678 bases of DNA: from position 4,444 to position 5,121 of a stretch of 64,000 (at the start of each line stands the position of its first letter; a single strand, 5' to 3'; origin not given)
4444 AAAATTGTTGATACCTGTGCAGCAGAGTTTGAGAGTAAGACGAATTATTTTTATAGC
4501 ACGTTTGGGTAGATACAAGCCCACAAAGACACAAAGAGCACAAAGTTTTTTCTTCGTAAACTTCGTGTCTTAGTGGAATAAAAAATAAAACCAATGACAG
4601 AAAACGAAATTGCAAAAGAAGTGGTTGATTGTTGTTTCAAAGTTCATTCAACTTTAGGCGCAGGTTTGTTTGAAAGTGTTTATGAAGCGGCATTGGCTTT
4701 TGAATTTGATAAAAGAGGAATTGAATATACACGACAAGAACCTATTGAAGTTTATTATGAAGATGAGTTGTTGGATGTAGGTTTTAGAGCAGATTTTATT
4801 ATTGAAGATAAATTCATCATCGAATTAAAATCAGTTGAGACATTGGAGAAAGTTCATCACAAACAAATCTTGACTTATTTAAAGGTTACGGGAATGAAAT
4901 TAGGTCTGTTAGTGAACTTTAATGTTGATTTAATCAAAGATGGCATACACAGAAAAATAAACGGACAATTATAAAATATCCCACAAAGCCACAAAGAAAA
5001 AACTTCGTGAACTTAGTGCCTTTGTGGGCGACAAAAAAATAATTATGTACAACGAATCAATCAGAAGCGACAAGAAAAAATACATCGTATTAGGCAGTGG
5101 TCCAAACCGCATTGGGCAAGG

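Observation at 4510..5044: carB is cut in two exactly at its inter-domain linker by a ~0.5-kb GxxExxY (PD-(D/E)XK-like) gene cassette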

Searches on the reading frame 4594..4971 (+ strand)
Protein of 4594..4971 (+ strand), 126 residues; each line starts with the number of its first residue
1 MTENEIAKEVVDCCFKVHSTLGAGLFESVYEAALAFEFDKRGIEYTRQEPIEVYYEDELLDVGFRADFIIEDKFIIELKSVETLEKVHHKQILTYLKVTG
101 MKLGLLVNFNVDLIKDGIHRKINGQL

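Call 3: search_protein_families(library=pfam, proteins=[window:4594-4971:+], max_evalue=0.01)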
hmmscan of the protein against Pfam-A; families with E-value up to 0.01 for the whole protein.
window:4594-4971:+ (126 aa): 1 family
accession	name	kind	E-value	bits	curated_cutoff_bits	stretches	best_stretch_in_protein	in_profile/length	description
PF13366.12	PDDEXK_3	-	3.3e-41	140.8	22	1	5-120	2-116/117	PD-(D/E)XK nuclease superfamily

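Call 4: search_protein_families(library=ncbifam, proteins=[window:4594-4971:+], max_evalue=0.01)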
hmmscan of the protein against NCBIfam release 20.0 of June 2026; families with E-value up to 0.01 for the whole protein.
window:4594-4971:+ (126 aa): 1 family
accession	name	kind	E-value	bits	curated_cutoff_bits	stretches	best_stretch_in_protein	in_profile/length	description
TIGR04256.1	GxxExxY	subfamily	1.3e-42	144.8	35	1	6-121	2-115/116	GxxExxY protein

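Call 13: find_homologous_proteins(query=window:4594-4971:+, max_evalue=1e-10)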
Query window:4594-4971:+ (126 aa): 5081 proteins with E <= 1e-10 among 5107 candidates; the best 120 are listed.
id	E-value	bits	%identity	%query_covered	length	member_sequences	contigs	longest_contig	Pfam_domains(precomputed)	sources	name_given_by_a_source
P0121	4.7e-74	264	98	100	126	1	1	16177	PF13366.13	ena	-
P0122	7.5e-72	257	96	100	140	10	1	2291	PF13366.13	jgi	-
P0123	1.4e-53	198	74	100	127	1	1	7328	PF13366.13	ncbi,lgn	-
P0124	7.4e-53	196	70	100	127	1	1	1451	PF13366.13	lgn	-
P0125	1.2e-52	195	72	100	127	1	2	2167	PF13366.13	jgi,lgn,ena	-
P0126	1.3e-52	195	72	100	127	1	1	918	PF13366.13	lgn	-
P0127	1.5e-52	195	70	100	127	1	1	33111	PF13366.13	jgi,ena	-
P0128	1.5e-52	195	73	100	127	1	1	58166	PF13366.13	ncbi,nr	ncbi:MAG: GxxExxY protein [Prolixibacteraceae bacterium]|nr:GxxExxY protein [Prolixibacteraceae bact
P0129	1.7e-52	195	71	100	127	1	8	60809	PF13366.13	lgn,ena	-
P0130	2.6e-52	194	74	100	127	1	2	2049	PF13366.13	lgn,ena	-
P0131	3.1e-52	194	72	100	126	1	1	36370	PF13366.13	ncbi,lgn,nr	ncbi:MAG: GxxExxY protein [Bacteroidota bacterium]|nr:GxxExxY protein [Bacteroidota bacterium]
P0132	3.1e-52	194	73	100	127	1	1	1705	PF13366.13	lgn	-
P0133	3.5e-52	194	70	100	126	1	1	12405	PF13366.13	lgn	-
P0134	6.0e-52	193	74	100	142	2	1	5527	PF13366.13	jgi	jgi:GxxExxY protein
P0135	6.8e-52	193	71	100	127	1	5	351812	PF13366.13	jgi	jgi:GxxExxY protein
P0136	7.2e-52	193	70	100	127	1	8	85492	PF13366.13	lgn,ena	-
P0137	8.4e-52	192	70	100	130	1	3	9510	PF13366.13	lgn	-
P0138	9.7e-52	192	69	100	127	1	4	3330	PF13366.13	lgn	-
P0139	1.1e-51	192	68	100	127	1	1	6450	PF13366.13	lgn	-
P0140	1.1e-51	192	72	100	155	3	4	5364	PF13366.13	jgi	jgi:GxxExxY protein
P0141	1.5e-51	192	69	100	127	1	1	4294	PF13366.13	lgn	-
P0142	1.8e-51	191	70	100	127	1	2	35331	PF13366.13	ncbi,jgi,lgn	jgi:GxxExxY protein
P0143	2.0e-51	191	70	100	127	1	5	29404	PF13366.13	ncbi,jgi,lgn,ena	-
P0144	2.1e-51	191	69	100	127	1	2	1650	PF13366.13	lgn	-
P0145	2.2e-51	191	72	100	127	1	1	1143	PF13366.13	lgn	-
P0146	2.2e-51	191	69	100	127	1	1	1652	PF13366.13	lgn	-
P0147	2.3e-51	191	70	100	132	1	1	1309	PF13366.13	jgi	jgi:GxxExxY protein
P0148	2.3e-51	191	71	100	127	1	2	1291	PF13366.13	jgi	jgi:GxxExxY protein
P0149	2.4e-51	191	71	100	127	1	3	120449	PF13366.13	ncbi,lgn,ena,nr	ncbi:MAG TPA: GxxExxY protein [Prolixibacteraceae bacterium]|nr:GxxExxY protein [Prolixibacteraceae 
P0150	2.5e-51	191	71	100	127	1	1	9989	PF13366.13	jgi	-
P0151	2.5e-51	191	71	100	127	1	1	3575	PF13366.13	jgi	jgi:GxxExxY protein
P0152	2.6e-51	191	71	100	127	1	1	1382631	PF13366.13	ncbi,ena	-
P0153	2.7e-51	191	69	100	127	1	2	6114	PF13366.13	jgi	-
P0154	2.7e-51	191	71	100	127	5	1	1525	PF13366.13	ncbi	-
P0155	2.8e-51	191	71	100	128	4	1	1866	PF13366.13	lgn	-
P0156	2.8e-51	191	71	100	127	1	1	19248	PF13366.13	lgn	-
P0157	3.1e-51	191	69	100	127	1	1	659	PF13366.13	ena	-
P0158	3.3e-51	190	71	100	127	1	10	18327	PF13366.13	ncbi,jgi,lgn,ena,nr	ncbi:MAG: GxxExxY protein [Bacteroidetes bacterium GWB2_41_8]|nr:MAG: GxxExxY protein [Bacteroidetes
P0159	3.4e-51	190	69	100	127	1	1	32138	PF13366.13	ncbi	ncbi:MAG: GxxExxY protein [Bacteroidota bacterium]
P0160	3.4e-51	190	71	100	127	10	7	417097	PF13366.13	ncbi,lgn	-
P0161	3.7e-51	190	71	100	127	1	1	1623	PF13366.13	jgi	jgi:GxxExxY protein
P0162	3.8e-51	190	68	100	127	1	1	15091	PF13366.13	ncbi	ncbi:MAG: GxxExxY protein [Bacteroidales bacterium]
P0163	3.9e-51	190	71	100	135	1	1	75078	PF13366.13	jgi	jgi:GxxExxY protein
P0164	4.0e-51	190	69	100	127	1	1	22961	PF13366.13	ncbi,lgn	-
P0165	4.2e-51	190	71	100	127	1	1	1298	PF13366.13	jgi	jgi:GxxExxY protein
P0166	4.8e-51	190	71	100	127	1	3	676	PF13366.13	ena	-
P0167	4.8e-51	190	71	100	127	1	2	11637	PF13366.13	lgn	-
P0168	5.6e-51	190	67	100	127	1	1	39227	PF13366.13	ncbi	ncbi:MAG: GxxExxY protein [Ferruginibacter sp.]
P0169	6.7e-51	189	71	100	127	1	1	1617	PF13366.13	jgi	jgi:GxxExxY protein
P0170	8.0e-51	189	71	100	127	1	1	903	PF13366.13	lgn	-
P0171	8.6e-51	189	70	100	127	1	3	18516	PF13366.13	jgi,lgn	jgi:GxxExxY protein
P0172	9.3e-51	189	69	100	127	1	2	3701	PF13366.13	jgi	jgi:GxxExxY protein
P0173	9.6e-51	189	69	100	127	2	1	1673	PF13366.13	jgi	jgi:GxxExxY protein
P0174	9.8e-51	189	69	100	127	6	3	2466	PF13366.13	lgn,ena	-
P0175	1.0e-50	189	68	100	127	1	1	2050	PF13366.13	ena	-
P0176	1.1e-50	189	70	100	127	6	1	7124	PF13366.13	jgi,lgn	-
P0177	1.1e-50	189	71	100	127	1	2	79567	PF13366.13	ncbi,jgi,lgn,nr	ncbi:MAG: GxxExxY protein [Bacteroidota bacterium]|jgi:GxxExxY protein|nr:GxxExxY protein [Bacteroid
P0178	1.1e-50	189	70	100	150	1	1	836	PF13366.13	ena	-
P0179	1.1e-50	189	69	100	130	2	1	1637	PF13366.13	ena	-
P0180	1.3e-50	189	70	100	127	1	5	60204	PF13366.13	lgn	-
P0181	1.4e-50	188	71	100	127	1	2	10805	PF13366.13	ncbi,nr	ncbi:MAG: GxxExxY protein [Bacteroidota bacterium]|nr:GxxExxY protein [Bacteroidota bacterium] MDP34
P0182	1.4e-50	188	71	100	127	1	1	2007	PF13366.13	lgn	-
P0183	1.5e-50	188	68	100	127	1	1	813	PF13366.13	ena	-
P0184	1.6e-50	188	70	100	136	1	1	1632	PF13366.13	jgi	jgi:GxxExxY protein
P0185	1.6e-50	188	71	100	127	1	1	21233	PF13366.13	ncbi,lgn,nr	ncbi:MAG: GxxExxY protein [Bacteroidota bacterium]|nr:GxxExxY protein [Bacteroidota bacterium]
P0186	1.7e-50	188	71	100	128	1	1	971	PF13366.13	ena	-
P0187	1.8e-50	188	69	100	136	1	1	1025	PF13366.13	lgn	-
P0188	2.0e-50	188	69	100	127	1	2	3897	PF13366.13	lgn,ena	-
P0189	2.3e-50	188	70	100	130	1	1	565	PF13366.13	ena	-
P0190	2.3e-50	188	68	100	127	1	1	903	PF13366.13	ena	-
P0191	2.4e-50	188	71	100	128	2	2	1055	PF13366.13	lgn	-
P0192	3.1e-50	187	69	100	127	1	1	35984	PF13366.13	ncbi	-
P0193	3.9e-50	187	69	100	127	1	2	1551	PF13366.13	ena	-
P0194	4.0e-50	187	70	100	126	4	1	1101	PF13366.13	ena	-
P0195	4.5e-50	187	69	100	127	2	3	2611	PF13366.13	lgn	-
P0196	4.8e-50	187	67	100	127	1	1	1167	PF13366.13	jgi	jgi:GxxExxY protein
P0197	5.0e-50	187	67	100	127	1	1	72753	PF13366.13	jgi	jgi:GxxExxY protein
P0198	5.3e-50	187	67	100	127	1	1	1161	PF13366.13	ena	-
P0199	5.5e-50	187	69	100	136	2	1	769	PF13366.13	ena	-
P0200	5.6e-50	187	70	100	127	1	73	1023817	PF13366.13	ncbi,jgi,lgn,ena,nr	ncbi:MAG: GxxExxY protein [Chitinophagaceae bacterium]|nr:GxxExxY protein [Chitinophagaceae bacteriu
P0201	5.6e-50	186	68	100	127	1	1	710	PF13366.13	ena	-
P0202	6.0e-50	186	68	100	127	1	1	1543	PF13366.13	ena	-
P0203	6.3e-50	186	67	100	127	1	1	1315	PF13366.13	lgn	-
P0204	6.4e-50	186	68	100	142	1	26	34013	PF13366.13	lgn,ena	-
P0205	6.7e-50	186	70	100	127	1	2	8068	PF13366.13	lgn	-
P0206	6.9e-50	186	68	100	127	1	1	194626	PF13366.13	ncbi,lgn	-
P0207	7.5e-50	186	67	100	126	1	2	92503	PF13366.13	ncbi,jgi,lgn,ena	-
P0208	7.7e-50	186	69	100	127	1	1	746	PF13366.13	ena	-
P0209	7.7e-50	186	68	100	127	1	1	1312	PF13366.13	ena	-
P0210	7.7e-50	186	69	100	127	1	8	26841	PF13366.13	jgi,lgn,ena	-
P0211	7.8e-50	186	68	98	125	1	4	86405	PF13366.13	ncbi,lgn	-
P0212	7.8e-50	186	68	100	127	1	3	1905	PF13366.13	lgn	-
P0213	8.3e-50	186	67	100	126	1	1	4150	PF13366.13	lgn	-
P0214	8.4e-50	186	68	100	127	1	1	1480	PF13366.13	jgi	jgi:GxxExxY protein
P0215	8.5e-50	186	67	100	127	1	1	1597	PF13366.13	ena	-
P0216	1.0e-49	186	68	100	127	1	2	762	PF13366.13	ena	-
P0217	1.0e-49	186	66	100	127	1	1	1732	PF13366.13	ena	-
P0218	1.1e-49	186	69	100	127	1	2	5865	PF13366.13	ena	-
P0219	1.1e-49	186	67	100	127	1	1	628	PF13366.13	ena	-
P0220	1.2e-49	185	71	100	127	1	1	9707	PF13366.13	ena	-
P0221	1.2e-49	185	68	100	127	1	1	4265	PF13366.13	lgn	-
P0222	1.3e-49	185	68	100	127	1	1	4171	PF13366.13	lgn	-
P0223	1.4e-49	185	69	100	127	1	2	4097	PF13366.13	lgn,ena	-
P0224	1.4e-49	185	69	100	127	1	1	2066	PF13366.13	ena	-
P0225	1.5e-49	185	68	100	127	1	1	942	PF13366.13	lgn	-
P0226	1.5e-49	185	70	100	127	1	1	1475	PF13366.13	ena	-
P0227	1.5e-49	185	69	100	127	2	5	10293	PF13366.13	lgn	-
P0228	1.6e-49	185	70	100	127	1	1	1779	PF13366.13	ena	-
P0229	1.6e-49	185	67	100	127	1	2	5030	PF13366.13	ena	-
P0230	1.6e-49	185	69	100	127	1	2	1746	PF13366.13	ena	-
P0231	1.6e-49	185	68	100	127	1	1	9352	PF13366.13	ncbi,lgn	ncbi:MAG: GxxExxY protein [Ginsengibacter sp.]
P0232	1.6e-49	185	67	100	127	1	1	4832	PF13366.13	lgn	-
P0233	1.8e-49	185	68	100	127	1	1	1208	PF13366.13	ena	-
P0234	1.9e-49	185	68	100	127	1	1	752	PF13366.13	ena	-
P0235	1.9e-49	185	69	100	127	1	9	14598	PF13366.13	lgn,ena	-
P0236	2.0e-49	185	70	100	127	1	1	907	PF13366.13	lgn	-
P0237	2.0e-49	185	68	100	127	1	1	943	PF13366.13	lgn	-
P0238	2.0e-49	185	68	100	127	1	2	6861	PF13366.13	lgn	-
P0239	2.0e-49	185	67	100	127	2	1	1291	PF13366.13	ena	-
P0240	2.1e-49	185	69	100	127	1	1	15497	PF13366.13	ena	-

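Call 14: find_encoding_contigs(protein=P0121, flank=4000, max_places=6)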
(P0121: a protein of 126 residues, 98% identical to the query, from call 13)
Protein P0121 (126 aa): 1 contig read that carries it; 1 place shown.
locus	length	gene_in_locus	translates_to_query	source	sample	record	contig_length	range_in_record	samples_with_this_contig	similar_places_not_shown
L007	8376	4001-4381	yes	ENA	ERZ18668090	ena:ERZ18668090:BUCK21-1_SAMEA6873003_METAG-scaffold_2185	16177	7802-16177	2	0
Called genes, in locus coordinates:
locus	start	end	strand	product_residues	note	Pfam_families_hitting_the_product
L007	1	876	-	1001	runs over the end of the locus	PF00675:Peptidase_M16, PF05193:Peptidase_M16_C, PF00675:Peptidase_M16 (weak), PF05193:Peptidase_M16_C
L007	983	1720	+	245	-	PF08501:Shikimate_dh_N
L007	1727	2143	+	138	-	-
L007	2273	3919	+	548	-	PF25596:CPSase_L_D1, PF02222:ATP-grasp (weak), PF02786:CPSase_L_D2, PF07478:Dala_Dala_lig_C (faint), PF02787:CPSase_L_D3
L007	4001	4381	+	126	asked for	PF13366:PDDEXK_3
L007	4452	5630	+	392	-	PF25596:CPSase_L_D1, PF02655:ATP-grasp_3 (faint), PF02222:ATP-grasp, PF02786:CPSase_L_D2, PF07478:Dala_Dala_lig_C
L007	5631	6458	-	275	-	PF01148:CTP_transf_1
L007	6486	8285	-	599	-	-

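Call 15: find_encoding_contigs(protein=P0122, flank=4000, max_places=6)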
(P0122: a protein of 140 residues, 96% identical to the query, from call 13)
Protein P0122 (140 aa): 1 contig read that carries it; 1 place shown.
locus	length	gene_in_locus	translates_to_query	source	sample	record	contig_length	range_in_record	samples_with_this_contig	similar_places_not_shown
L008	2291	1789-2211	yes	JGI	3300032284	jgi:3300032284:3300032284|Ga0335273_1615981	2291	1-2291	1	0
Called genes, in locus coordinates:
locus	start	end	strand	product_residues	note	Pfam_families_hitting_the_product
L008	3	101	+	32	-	?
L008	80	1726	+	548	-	PF25596:CPSase_L_D1, PF02222:ATP-grasp (weak), PF02786:CPSase_L_D2, PF07478:Dala_Dala_lig_C (faint), PF02787:CPSase_L_D3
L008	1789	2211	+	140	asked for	PF13366:PDDEXK_3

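Call 23: find_related_loci(query=window:4594-4971:+, collection=genome_contigs, flank=3000)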
Query window:4594-4971:+ (126 aa) in genome_contigs; peptide patterns used: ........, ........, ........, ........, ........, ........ (x = any residue, [..] = any of these).
478 stretches matched a pattern; 343 encode a relative of the query (tblastn E <= 1e-3); the best 80 are kept; 80 distinct loci.
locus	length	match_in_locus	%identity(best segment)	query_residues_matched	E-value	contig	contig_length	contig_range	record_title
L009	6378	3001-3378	98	1-126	5e-80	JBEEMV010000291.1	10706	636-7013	MAG: Bacteroidota bacterium isolate comocreek_2019_sw_WHONDRS-S19S_0026_B_bin.5 scaffold_1193757, whole genome shotgun s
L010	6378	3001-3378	73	1-126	1e-59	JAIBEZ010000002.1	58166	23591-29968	MAG: Prolixibacteraceae bacterium isolate BC_metabat.bin.32 BC_k141_95864, whole genome shotgun sequence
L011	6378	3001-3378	72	1-126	3e-59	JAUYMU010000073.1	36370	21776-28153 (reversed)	MAG: Bacteroidota bacterium isolate C3_concoct.bin.16 C3_k141_71556, whole genome shotgun sequence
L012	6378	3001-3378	71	1-126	5e-58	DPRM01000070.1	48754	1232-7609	MAG TPA_asm: Prolixibacteraceae bacterium isolate UBA8504 contig_328028, whole genome shotgun sequence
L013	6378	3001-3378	71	1-126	7e-58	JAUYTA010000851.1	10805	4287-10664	MAG: Bacteroidota bacterium isolate C8_concoct.bin.46 C8_k141_23471, whole genome shotgun sequence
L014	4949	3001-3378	71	1-126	9e-58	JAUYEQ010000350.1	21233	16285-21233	MAG: Bacteroidota bacterium isolate C21_concoct.bin.12 C21_k141_138880, whole genome shotgun sequence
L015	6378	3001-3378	70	1-126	3e-56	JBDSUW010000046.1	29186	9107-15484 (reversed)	MAG: Chitinophagaceae bacterium isolate cluster1_bin.590 k127_2202013, whole genome shotgun sequence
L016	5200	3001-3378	65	1-126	4e-54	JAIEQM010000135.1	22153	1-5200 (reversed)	MAG: Chitinophagaceae bacterium isolate co.spades.DASTOOL.2.5kb_151 c_000000438032, whole genome shotgun sequence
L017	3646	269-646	67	1-126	5e-54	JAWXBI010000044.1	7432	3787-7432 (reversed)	MAG: Saprospiraceae bacterium isolate MP6IB1.118 k99_84047, whole genome shotgun sequence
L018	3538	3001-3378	63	1-126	2e-52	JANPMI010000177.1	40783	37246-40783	MAG: Chitinophagaceae bacterium isolate VAR_48_metabat_297 VAR_48_k141_717106, whole genome shotgun sequence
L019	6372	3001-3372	64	1-124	9e-52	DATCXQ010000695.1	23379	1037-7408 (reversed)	MAG TPA_asm: Blastocatellia bacterium isolate SMAG_U7443 k141_846636, whole genome shotgun sequence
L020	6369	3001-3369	64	1-123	2e-51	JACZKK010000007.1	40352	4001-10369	MAG: Ignavibacteriaceae bacterium isolate MAG43 ignavibacteriales_1_contig_40327, whole genome shotgun sequence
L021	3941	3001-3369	65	1-123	1e-51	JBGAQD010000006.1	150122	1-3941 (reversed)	MAG: Chitinophagaceae bacterium isolate MAG_AAO_AS.8 AAOAS-8_NODE_6_length_150122_cov_11.218654, whole genome shotgun se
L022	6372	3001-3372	65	1-124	3e-51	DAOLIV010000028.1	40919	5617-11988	MAG TPA_asm: Chitinophagaceae bacterium isolate AMR_MDS_0293 NODE_80_length_40919_cov_8.474403, whole genome shotgun seq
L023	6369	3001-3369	63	1-123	4e-51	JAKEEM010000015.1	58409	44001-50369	MAG: Chlorobiota bacterium isolate PMV_1.34 PMV_1.34.k101_207085, whole genome shotgun sequence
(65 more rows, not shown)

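Call 31: search_solved_structures(query=window:4594-4971:+, max_evalue=1, show_alignments=2)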
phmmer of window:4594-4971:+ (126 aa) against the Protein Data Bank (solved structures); distinct sequences matched with E-value up to 1: 0.

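Call 32: search_protein_families(library=padloc, proteins=[window:4594-4971:+], max_evalue=1)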
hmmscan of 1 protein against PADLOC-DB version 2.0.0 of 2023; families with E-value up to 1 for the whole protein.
window:4594-4971:+ (126 aa): 0 families

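Call 33: search_protein_families(library=phrogs, proteins=[window:4594-4971:+], max_evalue=0.01)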
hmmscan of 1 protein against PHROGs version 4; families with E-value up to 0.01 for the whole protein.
window:4594-4971:+ (126 aa): 3 families
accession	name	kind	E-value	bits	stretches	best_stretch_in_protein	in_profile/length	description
phrog_1706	-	DNA, RNA and nucleotide metabolism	0.00034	21.2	1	49-107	108-182/293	CRISPR/Cas system associated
phrog_18738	-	unknown function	0.0068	17.3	1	19-106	47-132/168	-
phrog_18439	-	unknown function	0.0096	17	0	7-103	7-100/120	-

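Call 42: predict_structure(alignment_id=A4)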
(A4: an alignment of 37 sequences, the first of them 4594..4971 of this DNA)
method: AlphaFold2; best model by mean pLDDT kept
length: 126 residues; sequences in the alignment: 37
mean_pLDDT: 94.2   pTM: 0.87
mean pLDDT of the five models: 94.2, 92.8, 92.4, 86.4, 86.2
residues with pLDDT >= 90: 108; 70-90: 17; 50-70: 1; < 50: 0
segments of 3 or more residues with pLDDT < 50: none
pLDDT, mean of each block of 10 residues (from residue 1): 92 98 97 98 94 90 92 95 96 94 97 96 82
secondary structure, 60 per line:
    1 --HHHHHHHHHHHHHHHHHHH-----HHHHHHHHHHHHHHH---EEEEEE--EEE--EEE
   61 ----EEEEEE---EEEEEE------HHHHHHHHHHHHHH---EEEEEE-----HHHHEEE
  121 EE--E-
elements in order: H3-21 H27-41 E45-50 E53-55 E58-60 E65-70 E74-79 H86-99 E103-108 H114-117 E118-122
